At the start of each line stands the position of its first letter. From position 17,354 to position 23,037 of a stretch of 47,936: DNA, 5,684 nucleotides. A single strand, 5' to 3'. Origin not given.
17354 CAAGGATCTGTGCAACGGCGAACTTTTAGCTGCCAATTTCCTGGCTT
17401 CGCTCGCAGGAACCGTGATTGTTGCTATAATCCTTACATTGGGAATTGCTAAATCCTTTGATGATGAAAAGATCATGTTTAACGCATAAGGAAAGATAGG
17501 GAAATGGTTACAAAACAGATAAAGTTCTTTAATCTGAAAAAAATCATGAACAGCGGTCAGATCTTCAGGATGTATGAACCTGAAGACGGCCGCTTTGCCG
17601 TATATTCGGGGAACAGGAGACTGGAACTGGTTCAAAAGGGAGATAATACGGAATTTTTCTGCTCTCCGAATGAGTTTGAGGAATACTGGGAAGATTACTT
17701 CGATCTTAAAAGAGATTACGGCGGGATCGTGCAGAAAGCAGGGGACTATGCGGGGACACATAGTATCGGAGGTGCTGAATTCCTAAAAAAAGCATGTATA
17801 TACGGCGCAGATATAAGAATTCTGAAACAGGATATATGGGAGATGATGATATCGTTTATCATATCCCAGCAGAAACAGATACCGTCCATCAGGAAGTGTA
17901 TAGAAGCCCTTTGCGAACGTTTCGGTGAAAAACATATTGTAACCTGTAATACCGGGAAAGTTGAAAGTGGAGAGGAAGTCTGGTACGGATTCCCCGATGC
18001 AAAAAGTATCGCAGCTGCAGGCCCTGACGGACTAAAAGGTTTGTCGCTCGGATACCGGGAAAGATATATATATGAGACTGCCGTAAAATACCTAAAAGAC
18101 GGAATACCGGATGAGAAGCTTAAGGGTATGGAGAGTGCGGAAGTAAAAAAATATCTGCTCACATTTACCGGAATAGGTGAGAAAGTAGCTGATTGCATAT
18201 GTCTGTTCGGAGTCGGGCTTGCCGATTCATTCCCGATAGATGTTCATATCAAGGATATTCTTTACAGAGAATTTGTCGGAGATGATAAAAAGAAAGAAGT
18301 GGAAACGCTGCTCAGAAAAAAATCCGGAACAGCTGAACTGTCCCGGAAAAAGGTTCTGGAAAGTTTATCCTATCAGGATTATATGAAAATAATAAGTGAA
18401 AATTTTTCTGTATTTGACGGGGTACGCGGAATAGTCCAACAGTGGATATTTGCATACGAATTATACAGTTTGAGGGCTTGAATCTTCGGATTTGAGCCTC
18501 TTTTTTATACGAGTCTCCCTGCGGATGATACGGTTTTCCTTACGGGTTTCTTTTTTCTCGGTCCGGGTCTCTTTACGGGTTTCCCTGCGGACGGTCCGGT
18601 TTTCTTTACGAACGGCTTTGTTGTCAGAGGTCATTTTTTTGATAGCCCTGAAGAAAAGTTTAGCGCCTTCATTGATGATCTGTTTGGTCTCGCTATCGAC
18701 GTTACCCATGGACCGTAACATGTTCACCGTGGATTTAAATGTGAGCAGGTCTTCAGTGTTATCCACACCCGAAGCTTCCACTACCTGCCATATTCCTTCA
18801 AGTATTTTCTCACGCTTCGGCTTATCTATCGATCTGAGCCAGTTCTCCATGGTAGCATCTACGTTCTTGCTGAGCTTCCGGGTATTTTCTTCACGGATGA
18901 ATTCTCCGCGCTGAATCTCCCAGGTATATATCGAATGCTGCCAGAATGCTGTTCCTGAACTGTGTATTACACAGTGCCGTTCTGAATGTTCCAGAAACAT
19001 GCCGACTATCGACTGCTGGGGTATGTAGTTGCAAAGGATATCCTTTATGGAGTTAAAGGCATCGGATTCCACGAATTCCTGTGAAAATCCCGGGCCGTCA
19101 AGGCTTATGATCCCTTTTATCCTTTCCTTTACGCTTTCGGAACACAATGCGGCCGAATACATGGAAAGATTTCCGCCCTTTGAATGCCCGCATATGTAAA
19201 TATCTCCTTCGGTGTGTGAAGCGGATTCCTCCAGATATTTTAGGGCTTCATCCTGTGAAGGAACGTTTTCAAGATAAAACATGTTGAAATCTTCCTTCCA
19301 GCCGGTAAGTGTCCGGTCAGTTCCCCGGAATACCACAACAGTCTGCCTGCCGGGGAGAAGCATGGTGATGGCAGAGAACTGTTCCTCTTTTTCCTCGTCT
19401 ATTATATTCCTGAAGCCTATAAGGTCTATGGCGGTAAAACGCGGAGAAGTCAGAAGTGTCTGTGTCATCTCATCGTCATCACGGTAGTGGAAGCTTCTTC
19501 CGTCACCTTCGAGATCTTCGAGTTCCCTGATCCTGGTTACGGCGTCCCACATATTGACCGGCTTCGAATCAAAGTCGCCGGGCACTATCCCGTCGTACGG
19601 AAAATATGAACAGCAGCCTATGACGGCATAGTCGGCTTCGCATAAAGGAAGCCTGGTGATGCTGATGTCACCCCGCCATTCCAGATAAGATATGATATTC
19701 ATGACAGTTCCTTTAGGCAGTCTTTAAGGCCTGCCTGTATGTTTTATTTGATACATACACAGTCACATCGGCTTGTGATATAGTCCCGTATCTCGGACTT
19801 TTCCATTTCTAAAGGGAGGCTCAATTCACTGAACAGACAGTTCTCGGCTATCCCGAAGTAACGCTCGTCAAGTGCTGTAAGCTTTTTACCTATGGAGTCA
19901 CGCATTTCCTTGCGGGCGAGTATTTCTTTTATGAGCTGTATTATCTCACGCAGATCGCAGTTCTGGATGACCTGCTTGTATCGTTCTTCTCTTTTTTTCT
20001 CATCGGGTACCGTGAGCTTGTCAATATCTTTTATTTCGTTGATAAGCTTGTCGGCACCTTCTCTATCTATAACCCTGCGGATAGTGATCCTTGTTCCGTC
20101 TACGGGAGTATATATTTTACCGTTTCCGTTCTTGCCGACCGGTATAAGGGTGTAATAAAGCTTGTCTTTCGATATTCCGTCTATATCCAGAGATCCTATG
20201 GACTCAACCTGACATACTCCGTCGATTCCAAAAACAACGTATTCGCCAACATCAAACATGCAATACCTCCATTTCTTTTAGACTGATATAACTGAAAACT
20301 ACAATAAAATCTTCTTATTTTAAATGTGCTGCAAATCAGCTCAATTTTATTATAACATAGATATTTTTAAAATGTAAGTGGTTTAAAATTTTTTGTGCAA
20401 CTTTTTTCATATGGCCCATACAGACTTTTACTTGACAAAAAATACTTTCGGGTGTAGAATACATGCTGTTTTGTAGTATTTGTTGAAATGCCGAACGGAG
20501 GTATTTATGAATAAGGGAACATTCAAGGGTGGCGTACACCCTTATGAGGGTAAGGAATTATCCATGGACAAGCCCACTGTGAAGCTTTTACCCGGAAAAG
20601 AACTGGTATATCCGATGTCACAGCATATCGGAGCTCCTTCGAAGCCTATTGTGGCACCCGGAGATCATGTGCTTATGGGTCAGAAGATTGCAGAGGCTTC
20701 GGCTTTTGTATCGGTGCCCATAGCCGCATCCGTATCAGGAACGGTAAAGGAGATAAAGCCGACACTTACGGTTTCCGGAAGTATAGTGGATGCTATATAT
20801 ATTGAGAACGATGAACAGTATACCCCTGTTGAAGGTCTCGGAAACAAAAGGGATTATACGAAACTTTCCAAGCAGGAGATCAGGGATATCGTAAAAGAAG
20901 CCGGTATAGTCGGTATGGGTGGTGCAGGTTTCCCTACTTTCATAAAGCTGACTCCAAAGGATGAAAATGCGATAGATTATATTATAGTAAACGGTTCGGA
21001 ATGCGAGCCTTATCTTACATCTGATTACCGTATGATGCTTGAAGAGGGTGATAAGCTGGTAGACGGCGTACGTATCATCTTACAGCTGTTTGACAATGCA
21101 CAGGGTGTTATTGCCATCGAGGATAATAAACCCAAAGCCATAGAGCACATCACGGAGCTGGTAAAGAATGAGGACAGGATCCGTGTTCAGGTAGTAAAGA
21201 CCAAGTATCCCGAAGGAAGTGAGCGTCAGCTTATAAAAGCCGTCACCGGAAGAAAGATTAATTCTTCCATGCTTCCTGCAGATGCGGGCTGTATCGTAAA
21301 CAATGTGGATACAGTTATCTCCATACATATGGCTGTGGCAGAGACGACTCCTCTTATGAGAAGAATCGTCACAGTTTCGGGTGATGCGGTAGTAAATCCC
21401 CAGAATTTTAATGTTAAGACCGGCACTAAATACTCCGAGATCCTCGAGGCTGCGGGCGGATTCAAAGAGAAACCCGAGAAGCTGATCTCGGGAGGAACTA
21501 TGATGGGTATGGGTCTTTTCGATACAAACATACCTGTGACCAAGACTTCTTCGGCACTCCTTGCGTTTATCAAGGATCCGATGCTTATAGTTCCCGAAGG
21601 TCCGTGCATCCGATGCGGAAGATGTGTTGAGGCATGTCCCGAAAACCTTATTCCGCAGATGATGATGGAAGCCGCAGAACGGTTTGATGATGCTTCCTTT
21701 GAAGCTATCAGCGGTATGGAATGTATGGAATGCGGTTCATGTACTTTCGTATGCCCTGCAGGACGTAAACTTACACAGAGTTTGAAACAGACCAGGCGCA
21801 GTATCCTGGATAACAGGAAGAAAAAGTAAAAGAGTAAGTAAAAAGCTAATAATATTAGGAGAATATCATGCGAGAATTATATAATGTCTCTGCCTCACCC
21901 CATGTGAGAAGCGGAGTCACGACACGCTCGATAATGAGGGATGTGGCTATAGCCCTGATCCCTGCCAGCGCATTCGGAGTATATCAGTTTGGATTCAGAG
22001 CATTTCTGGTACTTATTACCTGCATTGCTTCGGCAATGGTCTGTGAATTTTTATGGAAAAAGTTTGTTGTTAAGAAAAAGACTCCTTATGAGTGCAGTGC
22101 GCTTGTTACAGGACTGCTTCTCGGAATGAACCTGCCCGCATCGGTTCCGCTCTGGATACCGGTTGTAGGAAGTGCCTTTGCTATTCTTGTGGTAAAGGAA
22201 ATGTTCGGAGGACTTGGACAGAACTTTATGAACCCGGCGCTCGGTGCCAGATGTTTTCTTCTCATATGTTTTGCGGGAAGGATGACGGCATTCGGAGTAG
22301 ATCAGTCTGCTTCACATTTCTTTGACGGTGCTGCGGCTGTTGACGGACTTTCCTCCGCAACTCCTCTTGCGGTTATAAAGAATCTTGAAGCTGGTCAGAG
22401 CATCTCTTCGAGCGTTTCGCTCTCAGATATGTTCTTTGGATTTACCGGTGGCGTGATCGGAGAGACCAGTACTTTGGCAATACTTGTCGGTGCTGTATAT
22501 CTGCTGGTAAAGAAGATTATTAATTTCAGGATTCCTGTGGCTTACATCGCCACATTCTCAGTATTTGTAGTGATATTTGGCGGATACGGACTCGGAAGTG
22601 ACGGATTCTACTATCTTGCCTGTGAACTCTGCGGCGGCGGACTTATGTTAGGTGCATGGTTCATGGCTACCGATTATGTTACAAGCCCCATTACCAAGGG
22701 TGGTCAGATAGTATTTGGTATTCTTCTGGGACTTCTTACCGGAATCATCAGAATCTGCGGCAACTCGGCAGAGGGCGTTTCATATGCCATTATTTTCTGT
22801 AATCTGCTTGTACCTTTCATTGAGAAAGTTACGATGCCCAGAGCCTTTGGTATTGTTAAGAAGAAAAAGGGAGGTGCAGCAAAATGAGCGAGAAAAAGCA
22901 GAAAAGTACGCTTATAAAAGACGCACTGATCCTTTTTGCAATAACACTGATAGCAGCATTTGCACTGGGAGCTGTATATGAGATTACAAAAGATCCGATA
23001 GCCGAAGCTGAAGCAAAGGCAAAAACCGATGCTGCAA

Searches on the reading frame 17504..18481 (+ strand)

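Call 59: search_protein_families(library=pfam, proteins=[window:17504-18481:+], max_evalue=0.00001)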
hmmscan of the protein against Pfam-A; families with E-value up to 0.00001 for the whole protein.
window:17504-18481:+ (325 aa): 2 families
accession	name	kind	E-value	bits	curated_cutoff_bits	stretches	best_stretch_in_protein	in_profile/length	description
PF07934.18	OGG_N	-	2.6e-13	50.6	23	1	4-115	4-115/115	8-oxoguanine DNA glycosylase, N-terminal domain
PF00730.31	HhH-GPD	-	1e-09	39.1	26.2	1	116-272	1-104/108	HhH-GPD superfamily base excision DNA repair protein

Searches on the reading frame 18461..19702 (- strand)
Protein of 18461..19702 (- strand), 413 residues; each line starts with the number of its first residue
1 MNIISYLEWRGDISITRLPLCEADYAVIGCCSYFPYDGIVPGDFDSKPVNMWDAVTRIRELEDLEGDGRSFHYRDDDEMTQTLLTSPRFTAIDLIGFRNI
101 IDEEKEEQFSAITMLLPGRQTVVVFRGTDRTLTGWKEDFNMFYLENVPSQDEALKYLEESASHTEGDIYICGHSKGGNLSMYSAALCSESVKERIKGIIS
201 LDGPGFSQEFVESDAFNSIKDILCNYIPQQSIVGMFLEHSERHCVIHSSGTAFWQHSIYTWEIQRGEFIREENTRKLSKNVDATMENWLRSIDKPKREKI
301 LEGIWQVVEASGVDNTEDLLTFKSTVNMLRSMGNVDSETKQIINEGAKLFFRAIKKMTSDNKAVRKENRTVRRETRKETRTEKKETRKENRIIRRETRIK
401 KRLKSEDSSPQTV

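Call 59: search_protein_families(library=pfam, proteins=[window:18461-19702:-], max_evalue=0.00001)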
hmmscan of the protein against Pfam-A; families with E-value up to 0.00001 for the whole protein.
window:18461-19702:- (413 aa): 1 family
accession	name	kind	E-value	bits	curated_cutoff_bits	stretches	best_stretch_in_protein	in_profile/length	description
PF11187.14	Mbeg1-like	-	1.9e-75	253.6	21.1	1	85-305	3-223/224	Mbeg1-like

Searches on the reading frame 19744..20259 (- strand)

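Call 59: search_protein_families(library=pfam, proteins=[window:19744-20259:-], max_evalue=0.00001)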
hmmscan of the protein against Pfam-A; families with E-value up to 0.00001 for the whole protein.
window:19744-20259:- (171 aa): 1 family
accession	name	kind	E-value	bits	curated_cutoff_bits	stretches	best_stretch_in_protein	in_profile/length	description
PF02559.22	CarD_TRCF_RID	-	1.8e-09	38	23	1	2-64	1-57/57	CarD-like/TRCF RID domain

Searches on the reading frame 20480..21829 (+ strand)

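Call 59: search_protein_families(library=pfam, proteins=[window:20480-21829:+], max_evalue=0.00001)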
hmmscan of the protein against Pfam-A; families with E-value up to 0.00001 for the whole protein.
window:20480-21829:+ (449 aa): 11 families
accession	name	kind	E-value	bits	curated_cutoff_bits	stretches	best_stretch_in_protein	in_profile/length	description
PF01512.22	Complex1_51K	-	3e-52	176.9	31.2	1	138-283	1-149/150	Nuo51 FMN-binding domain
PF13375.12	RnfC_N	-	1.8e-35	121.5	25.6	1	14-113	2-101/101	RnfC Barrel sandwich hybrid domain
PF10531.15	SLBB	-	7.3e-12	45.4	27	1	296-344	1-54/55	SLBB domain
PF12838.12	Fer4_7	-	6.4e-09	36.6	27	1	376-428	2-51/52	4Fe-4S dicluster domain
PF13187.11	Fer4_9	-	4.8e-08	33.3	27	1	376-428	2-50/52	4Fe-4S dicluster domain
PF13237.11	Fer4_10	-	8.1e-08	32.5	25.5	1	374-426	7-53/53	4Fe-4S dicluster domain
PF12797.12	Fer4_2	-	3.3e-07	30.3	24.5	0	371-388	5-22/22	4Fe-4S binding domain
PF00037.32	Fer4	-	9.3e-07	28.9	21.1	0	376-390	8-22/24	4Fe-4S binding domain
PF14697.11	Fer4_21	-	1.2e-06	29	35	1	373-427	5-53/59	4Fe-4S dicluster domain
PF13484.11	Fer4_16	-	2.2e-06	28.8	30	0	376-427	2-65/66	4Fe-4S double cluster binding domain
PF25160.1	LdpA_Fe-S-bd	-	4.7e-06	26.7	27.6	0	374-394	26-46/49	LdpA Fe-S cluster-binding domain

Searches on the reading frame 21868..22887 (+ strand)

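Call 59: search_protein_families(library=pfam, proteins=[window:21868-22887:+], max_evalue=0.00001)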
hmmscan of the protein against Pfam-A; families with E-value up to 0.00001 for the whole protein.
window:21868-22887:+ (339 aa): 1 family
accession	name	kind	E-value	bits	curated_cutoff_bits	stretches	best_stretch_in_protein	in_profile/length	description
PF03116.20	NQR2_RnfD_RnfE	-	2.2e-112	375.7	27.7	1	7-328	2-296/296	NQR2, RnfD, RnfE family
